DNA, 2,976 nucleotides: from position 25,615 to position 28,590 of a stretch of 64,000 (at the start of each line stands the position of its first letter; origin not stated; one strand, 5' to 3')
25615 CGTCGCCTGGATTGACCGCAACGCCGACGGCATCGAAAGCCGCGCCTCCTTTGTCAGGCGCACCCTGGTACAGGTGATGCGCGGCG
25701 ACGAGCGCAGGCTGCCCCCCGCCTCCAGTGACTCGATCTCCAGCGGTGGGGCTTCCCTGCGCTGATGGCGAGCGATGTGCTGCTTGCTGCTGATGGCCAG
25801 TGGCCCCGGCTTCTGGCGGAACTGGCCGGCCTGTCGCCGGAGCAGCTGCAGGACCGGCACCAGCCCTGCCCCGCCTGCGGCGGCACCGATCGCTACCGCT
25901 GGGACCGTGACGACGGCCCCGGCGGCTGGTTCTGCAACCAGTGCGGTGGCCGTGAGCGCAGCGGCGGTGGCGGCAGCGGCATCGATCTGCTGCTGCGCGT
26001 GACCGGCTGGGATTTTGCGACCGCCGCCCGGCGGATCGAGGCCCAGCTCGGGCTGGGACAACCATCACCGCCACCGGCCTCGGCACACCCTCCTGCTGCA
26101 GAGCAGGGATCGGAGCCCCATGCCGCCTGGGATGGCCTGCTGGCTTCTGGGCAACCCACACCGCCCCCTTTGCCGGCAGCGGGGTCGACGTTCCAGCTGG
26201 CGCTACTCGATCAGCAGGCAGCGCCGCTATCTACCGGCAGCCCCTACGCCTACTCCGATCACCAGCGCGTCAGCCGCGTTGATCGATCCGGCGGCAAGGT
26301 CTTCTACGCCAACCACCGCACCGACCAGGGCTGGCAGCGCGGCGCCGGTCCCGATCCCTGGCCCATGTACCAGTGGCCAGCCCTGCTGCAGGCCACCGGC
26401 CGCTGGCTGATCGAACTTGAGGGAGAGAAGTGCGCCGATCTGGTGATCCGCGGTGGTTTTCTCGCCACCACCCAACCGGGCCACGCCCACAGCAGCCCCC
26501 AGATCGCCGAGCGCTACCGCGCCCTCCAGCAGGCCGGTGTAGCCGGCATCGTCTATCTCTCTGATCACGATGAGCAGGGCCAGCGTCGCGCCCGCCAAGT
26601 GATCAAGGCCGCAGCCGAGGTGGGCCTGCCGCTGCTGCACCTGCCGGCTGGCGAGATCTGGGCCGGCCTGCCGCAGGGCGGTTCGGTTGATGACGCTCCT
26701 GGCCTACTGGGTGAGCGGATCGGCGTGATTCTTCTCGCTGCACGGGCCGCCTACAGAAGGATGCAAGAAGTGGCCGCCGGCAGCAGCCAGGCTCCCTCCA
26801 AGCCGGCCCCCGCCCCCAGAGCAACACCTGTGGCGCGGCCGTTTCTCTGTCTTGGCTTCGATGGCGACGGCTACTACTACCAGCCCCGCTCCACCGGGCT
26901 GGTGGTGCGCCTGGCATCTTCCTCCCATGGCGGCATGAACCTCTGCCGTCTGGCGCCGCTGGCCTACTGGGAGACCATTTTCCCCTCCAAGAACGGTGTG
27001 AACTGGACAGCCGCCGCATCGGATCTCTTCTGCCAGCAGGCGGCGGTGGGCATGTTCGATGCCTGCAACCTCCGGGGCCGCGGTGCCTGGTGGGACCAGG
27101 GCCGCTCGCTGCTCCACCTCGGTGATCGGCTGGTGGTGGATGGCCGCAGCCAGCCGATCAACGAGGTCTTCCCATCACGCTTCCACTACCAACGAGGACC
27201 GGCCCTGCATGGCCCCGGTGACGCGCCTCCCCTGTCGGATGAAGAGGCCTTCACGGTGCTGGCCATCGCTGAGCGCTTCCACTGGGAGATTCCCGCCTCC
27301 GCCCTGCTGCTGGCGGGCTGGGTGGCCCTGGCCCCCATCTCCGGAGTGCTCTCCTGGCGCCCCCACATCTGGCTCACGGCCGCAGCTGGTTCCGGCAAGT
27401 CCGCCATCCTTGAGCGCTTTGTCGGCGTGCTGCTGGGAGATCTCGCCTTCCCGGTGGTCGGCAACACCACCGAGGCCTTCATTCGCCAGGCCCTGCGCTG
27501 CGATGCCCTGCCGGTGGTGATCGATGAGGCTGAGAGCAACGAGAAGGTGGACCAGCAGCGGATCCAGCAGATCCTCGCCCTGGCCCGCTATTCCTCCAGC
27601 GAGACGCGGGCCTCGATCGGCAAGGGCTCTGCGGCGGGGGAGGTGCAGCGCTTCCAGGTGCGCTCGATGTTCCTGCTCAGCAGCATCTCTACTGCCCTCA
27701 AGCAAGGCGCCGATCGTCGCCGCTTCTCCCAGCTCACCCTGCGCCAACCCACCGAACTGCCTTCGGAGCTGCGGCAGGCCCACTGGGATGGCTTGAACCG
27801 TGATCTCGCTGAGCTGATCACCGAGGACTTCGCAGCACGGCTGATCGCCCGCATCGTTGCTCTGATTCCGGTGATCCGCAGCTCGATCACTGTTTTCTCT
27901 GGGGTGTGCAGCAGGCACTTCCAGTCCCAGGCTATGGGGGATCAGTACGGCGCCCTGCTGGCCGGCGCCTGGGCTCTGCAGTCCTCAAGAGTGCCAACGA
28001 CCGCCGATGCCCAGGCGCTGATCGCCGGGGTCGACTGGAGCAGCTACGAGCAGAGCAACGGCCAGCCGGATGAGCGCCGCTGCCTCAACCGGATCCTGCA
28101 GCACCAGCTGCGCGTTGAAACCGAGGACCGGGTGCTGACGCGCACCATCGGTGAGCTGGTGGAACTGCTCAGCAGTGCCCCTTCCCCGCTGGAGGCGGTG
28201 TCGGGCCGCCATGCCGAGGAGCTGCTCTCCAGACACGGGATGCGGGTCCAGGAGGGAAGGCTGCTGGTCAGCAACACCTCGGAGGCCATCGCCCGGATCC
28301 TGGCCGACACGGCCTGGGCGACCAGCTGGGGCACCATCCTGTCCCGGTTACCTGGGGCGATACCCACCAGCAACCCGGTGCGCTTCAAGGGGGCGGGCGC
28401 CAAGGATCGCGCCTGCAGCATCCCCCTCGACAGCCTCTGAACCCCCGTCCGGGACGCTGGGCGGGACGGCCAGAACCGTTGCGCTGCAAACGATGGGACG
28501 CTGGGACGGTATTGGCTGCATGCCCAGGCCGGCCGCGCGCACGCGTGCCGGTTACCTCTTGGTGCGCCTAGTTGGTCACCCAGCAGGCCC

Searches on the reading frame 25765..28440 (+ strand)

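Call 5: search_protein_families(library=pfam, proteins=[window:25765-28440:+], max_evalue=0.01)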
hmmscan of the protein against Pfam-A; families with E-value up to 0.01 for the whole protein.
window:25765-28440:+ (891 aa): 2 families
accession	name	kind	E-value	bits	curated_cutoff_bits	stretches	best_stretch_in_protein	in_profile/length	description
PF08273.17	Zn_Ribbon_Prim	-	4.5e-12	46.5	23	1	31-62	2-33/37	Zinc-binding domain of primase-helicase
PF07905.16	PucR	-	0.00016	22.4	33.5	1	214-295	26-103/118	Purine catabolism regulatory protein-like family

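Call 39: search_protein_families(library=phrogs, proteins=[window:25765-28440:+], max_evalue=0.001)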
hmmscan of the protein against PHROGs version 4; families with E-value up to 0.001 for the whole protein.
window:25765-28440:+ (891 aa): 6 families
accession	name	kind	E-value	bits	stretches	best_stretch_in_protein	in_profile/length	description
phrog_35358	-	DNA, RNA and nucleotide metabolism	5.5e-132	442.7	1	360-890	415-944/968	DNA primase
phrog_21086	-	unknown function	1.5e-50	173.4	1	420-889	131-600/617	-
phrog_510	-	DNA, RNA and nucleotide metabolism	1.9e-26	93.9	1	4-105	17-112/667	DNA primase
phrog_25777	-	DNA, RNA and nucleotide metabolism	9.4e-11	41.5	1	10-69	49-104/907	DNA primase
phrog_2249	-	DNA, RNA and nucleotide metabolism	2.3e-07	30.9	1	27-102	10-89/802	DNA primase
phrog_239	-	DNA, RNA and nucleotide metabolism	9.1e-05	22.6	1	29-282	39-274/801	DNA primase/helicase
